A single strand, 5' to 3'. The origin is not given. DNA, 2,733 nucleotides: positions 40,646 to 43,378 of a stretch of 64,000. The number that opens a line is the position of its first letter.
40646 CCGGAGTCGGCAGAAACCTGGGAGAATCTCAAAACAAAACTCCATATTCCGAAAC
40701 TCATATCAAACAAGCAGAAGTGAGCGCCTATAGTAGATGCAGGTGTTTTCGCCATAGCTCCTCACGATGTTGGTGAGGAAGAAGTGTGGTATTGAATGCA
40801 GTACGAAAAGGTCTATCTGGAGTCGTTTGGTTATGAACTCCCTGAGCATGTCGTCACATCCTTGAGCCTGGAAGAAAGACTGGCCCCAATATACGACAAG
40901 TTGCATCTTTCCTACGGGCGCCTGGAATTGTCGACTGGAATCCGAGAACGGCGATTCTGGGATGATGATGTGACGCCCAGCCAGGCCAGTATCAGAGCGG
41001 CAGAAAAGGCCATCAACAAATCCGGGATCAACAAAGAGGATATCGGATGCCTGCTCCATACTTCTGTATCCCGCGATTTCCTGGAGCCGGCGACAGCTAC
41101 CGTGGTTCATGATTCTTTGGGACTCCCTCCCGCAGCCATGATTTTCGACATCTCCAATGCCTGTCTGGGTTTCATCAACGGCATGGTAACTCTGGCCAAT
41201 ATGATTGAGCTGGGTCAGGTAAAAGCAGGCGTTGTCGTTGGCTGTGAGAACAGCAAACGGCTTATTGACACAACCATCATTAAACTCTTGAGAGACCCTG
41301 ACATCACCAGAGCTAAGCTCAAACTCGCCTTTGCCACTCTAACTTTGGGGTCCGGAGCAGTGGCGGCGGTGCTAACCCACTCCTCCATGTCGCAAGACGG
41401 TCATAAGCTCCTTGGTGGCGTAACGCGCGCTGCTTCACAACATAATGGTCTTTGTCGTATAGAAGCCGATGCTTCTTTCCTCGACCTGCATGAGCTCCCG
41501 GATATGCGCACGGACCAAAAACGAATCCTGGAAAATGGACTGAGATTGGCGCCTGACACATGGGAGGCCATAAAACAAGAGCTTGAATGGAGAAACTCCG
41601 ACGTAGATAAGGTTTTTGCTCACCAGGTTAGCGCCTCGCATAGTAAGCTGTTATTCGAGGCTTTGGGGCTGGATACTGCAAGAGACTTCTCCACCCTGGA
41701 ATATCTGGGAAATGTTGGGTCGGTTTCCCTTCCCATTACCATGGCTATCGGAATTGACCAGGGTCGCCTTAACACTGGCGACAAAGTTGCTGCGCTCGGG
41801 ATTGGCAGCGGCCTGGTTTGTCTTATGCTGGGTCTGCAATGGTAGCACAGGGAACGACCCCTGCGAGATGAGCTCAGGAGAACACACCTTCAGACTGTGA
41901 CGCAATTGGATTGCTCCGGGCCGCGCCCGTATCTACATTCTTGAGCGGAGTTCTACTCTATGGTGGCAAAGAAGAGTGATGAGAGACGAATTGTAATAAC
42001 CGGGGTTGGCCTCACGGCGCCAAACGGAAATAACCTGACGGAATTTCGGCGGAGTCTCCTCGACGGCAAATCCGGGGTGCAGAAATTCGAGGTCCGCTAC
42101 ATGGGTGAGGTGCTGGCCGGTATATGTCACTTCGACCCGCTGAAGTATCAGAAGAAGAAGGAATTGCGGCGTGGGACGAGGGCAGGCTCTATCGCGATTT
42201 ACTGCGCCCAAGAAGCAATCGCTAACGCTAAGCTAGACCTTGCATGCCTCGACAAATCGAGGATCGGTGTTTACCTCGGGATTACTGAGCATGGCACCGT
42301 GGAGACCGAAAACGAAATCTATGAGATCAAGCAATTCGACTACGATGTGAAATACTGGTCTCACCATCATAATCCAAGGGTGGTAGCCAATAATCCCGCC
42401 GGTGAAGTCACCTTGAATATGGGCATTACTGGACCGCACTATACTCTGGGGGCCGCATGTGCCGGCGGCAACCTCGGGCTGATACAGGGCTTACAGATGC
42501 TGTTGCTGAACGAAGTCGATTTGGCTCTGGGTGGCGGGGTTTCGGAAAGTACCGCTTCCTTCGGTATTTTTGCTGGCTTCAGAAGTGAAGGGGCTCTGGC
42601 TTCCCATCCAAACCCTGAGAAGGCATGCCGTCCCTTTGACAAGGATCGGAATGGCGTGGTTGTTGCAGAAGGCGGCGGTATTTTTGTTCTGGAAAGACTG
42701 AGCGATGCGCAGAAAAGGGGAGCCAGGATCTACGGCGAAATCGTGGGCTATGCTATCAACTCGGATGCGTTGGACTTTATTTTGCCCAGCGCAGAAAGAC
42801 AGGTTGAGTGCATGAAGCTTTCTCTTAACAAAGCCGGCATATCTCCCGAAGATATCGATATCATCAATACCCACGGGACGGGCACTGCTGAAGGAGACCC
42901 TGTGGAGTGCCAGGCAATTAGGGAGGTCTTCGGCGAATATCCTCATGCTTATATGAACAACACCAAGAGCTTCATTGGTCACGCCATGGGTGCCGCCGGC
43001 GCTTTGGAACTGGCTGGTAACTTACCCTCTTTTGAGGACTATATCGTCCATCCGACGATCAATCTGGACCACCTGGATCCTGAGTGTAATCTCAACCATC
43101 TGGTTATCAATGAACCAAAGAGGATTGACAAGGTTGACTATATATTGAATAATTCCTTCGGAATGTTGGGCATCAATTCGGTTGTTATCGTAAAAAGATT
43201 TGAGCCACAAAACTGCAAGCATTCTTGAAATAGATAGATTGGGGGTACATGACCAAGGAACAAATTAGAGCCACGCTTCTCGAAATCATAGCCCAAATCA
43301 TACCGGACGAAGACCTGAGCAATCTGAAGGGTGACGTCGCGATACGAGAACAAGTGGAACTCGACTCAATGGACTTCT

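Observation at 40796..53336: Self-contained type II FAS/PKS-like accessory cluster with dedicated ACP, PPTase, two CrtI-family oxidoreductases, DUF362 and an HHxxxDG acyltransferase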

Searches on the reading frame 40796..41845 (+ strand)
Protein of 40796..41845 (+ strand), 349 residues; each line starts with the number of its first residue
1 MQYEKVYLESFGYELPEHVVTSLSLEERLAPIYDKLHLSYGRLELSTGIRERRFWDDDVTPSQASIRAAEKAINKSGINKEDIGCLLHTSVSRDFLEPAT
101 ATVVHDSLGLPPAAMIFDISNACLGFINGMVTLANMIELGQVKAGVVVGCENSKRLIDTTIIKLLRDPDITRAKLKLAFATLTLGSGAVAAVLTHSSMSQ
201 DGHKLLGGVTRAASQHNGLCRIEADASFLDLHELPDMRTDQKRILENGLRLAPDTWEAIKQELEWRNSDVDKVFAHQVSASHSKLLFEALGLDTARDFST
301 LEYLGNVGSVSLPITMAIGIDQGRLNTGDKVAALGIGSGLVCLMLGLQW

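Call 3: search_protein_families(library=pfam, proteins=[window:40796-41845:+])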
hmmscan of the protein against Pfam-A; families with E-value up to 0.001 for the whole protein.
window:40796-41845:+ (349 aa): 3 families
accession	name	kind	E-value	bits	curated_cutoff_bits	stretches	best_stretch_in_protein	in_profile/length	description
PF08541.16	ACP_syn_III_C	-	1e-17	64.5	26.6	1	263-346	4-87/90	3-Oxoacyl-[acyl-carrier-protein (ACP)] synthase III C terminal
PF08545.16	ACP_syn_III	-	1.6e-09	37.9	24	1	117-206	1-72/80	3-Oxoacyl-[acyl-carrier-protein (ACP)] synthase III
PF00108.29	Thiolase_N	-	2.5e-06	27.5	26.4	1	59-152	21-114/260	Thiolase, N-terminal domain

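Call 5: search_protein_families(library=ncbifam, proteins=[window:40796-41845:+], max_evalue=0.00001)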
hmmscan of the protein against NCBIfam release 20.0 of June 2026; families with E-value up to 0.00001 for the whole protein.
window:40796-41845:+ (349 aa): 13 families
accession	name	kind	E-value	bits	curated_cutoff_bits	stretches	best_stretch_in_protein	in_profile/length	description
NF006720.0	PRK09258.1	equivalog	2.7e-134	447.7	285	1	1-349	1-338/338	3-oxoacyl-ACP synthase III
NF006829.0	PRK09352.1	subfamily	6.2e-38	130.6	249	1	9-342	8-314/322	beta-ketoacyl-ACP synthase 3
TIGR00747.1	fabH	subfamily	5.4e-32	111.1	292.1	1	8-340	5-313/322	beta-ketoacyl-ACP synthase III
NF005541.0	PRK07204.1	equivalog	1.3e-29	103.7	402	1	6-341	5-321/329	beta-ketoacyl-ACP synthase III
NF004623.0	PRK05963.1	equivalog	2.3e-28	99.5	437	1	6-340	6-319/328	beta-ketoacyl-ACP synthase III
NF005308.0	PRK06840.1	equivalog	1.7e-14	53.6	315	1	4-341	3-327/339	3-oxoacyl-ACP synthase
NF003274.0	PRK04262.1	equivalog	4.1e-13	49.1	244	1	48-153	38-143/347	hydroxymethylglutaryl-CoA synthase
NF009519.0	PRK12880.1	equivalog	4.7e-12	45.9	436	1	24-154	23-153/353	beta-ketoacyl-ACP synthase III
NF005293.2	PRK06816.1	subfamily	1.2e-10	41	450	1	6-161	1-160/378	StlD/DarB family beta-ketosynthase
NF005703.0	PRK07515.1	equivalog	4e-08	32.5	304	1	55-287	90-309/373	beta-ketoacyl-ACP synthase III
TIGR00748.1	HMG_CoA_syn_Arc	equivalog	6e-07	29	353.35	0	61-152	50-141/345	hydroxymethylglutaryl-CoA synthase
NF053539.1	resorcinol_DarB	exception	6e-06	25.6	550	0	241-331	266-357/377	dialkylresorcinol biosynthesis protein DarB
TIGR01835.1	HMG-CoA-S_prok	equivalog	9.3e-06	24.7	360.35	0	67-154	55-140/382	hydroxymethylglutaryl-CoA synthase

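Call 15: search_solved_structures(query=window:40796-41845:+, max_evalue=1e-10)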
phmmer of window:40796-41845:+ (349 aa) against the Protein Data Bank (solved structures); distinct sequences matched with E-value up to 1e-10: 47.
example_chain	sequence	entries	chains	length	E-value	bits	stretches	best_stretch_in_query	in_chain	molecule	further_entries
3row_A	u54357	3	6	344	3e-70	240.3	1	8-349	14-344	3-oxoacyl-[ACP] synthase III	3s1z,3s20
3s21_A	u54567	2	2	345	3e-70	240.3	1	8-349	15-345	3-oxoacyl-[ACP] synthase III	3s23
5vxf_A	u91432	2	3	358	9e-70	238.8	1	8-349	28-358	3-oxoacyl-[ACP] synthase III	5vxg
5vxh_A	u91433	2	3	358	9.2e-70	238.8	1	8-349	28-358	3-oxoacyl-[ACP] synthase III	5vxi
5vxd_A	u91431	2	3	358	2.4e-69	237.4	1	8-349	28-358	3-oxoacyl-[ACP] synthase III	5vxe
6b2s_A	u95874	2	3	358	3.3e-69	236.9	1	8-349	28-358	3-oxoacyl-[ACP] synthase III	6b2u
6b2t_A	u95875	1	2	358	6.3e-69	236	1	8-349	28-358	3-oxoacyl-[ACP] synthase III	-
4kti_A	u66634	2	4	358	6.4e-69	236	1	8-349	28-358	3-oxoacyl-[ACP] synthase III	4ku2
4ktm_A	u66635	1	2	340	7.3e-69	235.8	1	7-349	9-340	3-oxoacyl-[ACP] synthase III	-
6b2r_A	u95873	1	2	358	8.5e-69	235.6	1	8-349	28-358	3-oxoacyl-[ACP] synthase III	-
4ku3_A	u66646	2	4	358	8.9e-69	235.5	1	8-349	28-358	3-oxoacyl-[ACP] synthase III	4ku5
3fk5_A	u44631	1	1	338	2.2e-68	234.2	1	5-349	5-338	3-oxoacyl-synthase III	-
8vd9_A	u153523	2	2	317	6.6e-23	84.7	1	4-158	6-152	Beta-ketoacyl-[acyl-carrier-protein] synthase III 1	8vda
4dfe_A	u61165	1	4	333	6.1e-21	78.3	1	12-340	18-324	3-oxoacyl-[acyl-carrier-protein] synthase 3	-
2x3e_A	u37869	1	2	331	4.1e-19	72.3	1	38-349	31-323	3-OXOACYL-[ACYL-CARRIER-PROTEIN] SYNTHASE 3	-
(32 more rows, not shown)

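Call 16: search_solved_structures(query=window:40796-41845:+, max_evalue=1e-60, show_alignments=1)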
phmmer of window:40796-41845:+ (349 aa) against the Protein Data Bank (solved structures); distinct sequences matched with E-value up to 1e-60: 12.
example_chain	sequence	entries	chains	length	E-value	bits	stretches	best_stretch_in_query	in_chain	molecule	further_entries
3row_A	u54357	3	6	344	3e-70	240.3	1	8-349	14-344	3-oxoacyl-[ACP] synthase III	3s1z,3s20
3s21_A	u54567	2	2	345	3e-70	240.3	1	8-349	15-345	3-oxoacyl-[ACP] synthase III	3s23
5vxf_A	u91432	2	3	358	9e-70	238.8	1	8-349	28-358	3-oxoacyl-[ACP] synthase III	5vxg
5vxh_A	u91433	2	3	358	9.2e-70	238.8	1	8-349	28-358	3-oxoacyl-[ACP] synthase III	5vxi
5vxd_A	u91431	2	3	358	2.4e-69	237.4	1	8-349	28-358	3-oxoacyl-[ACP] synthase III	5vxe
6b2s_A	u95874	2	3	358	3.3e-69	236.9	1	8-349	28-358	3-oxoacyl-[ACP] synthase III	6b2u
6b2t_A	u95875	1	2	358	6.3e-69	236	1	8-349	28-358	3-oxoacyl-[ACP] synthase III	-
4kti_A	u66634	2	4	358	6.4e-69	236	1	8-349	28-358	3-oxoacyl-[ACP] synthase III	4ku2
4ktm_A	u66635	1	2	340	7.3e-69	235.8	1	7-349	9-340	3-oxoacyl-[ACP] synthase III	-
6b2r_A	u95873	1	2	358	8.5e-69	235.6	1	8-349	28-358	3-oxoacyl-[ACP] synthase III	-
4ku3_A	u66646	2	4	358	8.9e-69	235.5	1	8-349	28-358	3-oxoacyl-[ACP] synthase III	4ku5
3fk5_A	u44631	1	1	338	2.2e-68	234.2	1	5-349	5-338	3-oxoacyl-synthase III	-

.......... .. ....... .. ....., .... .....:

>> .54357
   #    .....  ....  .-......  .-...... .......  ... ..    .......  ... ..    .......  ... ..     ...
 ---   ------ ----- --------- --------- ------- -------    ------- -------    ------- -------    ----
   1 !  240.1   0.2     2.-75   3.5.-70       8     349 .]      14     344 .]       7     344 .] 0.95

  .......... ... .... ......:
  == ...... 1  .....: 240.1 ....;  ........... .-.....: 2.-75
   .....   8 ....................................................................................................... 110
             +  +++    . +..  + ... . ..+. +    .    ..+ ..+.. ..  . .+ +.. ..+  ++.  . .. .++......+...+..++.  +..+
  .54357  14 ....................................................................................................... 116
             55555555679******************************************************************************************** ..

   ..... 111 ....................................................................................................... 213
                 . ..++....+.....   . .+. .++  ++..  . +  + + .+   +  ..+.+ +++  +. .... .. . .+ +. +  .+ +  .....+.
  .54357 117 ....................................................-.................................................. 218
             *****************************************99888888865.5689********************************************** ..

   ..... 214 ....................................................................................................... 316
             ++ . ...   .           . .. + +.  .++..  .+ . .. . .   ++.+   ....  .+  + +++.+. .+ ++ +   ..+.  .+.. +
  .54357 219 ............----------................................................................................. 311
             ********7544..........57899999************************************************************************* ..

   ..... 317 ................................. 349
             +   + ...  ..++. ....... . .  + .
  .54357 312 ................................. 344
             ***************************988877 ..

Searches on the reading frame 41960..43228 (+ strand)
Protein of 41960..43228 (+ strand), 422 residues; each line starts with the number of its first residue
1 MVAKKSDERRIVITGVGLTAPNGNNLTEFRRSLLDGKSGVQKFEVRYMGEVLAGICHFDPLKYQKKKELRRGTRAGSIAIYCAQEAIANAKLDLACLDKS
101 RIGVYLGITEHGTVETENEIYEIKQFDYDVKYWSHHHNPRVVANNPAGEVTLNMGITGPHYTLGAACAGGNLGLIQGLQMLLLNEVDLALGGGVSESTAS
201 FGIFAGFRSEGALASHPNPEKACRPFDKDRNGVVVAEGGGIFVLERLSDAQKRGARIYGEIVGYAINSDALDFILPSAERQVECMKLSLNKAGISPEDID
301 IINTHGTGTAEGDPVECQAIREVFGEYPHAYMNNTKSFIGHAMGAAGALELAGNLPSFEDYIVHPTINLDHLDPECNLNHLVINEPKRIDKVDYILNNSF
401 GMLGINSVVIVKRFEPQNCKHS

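Call 3: search_protein_families(library=pfam, proteins=[window:41960-43228:+])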
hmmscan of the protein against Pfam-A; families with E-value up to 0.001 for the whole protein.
window:41960-43228:+ (422 aa): 2 families
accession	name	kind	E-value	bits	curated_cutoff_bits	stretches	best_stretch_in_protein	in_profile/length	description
PF00109.32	ketoacyl-synt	-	2e-36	126.4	20.8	1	9-250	2-252/252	Beta-ketoacyl synthase, N-terminal domain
PF02801.28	Ketoacyl-synt_C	-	5.2e-30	104.3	20.8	1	258-369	1-118/119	Beta-ketoacyl synthase, C-terminal domain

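Call 5: search_protein_families(library=ncbifam, proteins=[window:41960-43228:+], max_evalue=0.00001)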
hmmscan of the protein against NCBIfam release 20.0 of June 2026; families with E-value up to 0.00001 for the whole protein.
window:41960-43228:+ (422 aa): 19 families
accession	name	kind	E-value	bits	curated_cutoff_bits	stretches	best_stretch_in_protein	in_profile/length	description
TIGR03150.1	fabF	equivalog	8.5e-96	321.1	493.75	1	9-412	1-407/407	beta-ketoacyl-ACP synthase II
NF005589.0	PRK07314.1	subfamily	1e-93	314.4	387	1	8-414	3-412/413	beta-ketoacyl-ACP synthase II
NF004970.0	PRK06333.1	subfamily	6.2e-85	285.6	525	1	8-415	3-423/424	beta-ketoacyl-ACP synthase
NF005490.0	PRK07103.1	equivalog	1.5e-74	251.5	445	1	9-413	4-412/414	polyketide beta-ketoacyl:acyl carrier protein synthase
NF006274.0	PRK08439.1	equivalog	6.1e-71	239.3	621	1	9-413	2-405/406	beta-ketoacyl-ACP synthase II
NF006587.0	PRK09116.1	equivalog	1.8e-66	224.6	470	1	9-414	2-407/408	beta-ketoacyl-ACP synthase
NF005935.0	PRK07967.1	equivalog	2.2e-66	224.4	630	1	9-415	2-405/406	beta-ketoacyl-ACP synthase I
NF006434.0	PRK08722.1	equivalog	1.8e-62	211.5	759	1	8-414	3-414/414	beta-ketoacyl-ACP synthase II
NF005916.1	PRK07910.1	equivalog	2.2e-61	208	560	1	9-410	12-414/418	KasA/KasB family beta-ketoacyl-ACP synthase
NF004618.0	PRK05952.1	equivalog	5e-52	177.1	455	1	10-413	3-382/384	beta-ketoacyl-ACP synthase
NF005076.0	PRK06501.1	equivalog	6e-52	176.9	629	1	11-412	13-421/425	beta-ketoacyl-ACP synthase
NF006618.0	PRK09185.1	subfamily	6e-51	173.7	407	1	10-413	4-392/394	beta-ketoacyl-ACP synthase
NF045894.1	PKS_plus_SDR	equivalog_domain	9.5e-43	146.1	1740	1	83-380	98-387/1515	type I polyketide synthase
NF058662.1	cispenta_AmcF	equivalog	5e-41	140.9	325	1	11-391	2-348/369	cispentacin biosynthesis acyltransferase subunit AmcF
NF040607.1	mycolic_Pks13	equivalog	5.5e-37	126.8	2100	1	82-419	195-531/1680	polyketide synthase Pks13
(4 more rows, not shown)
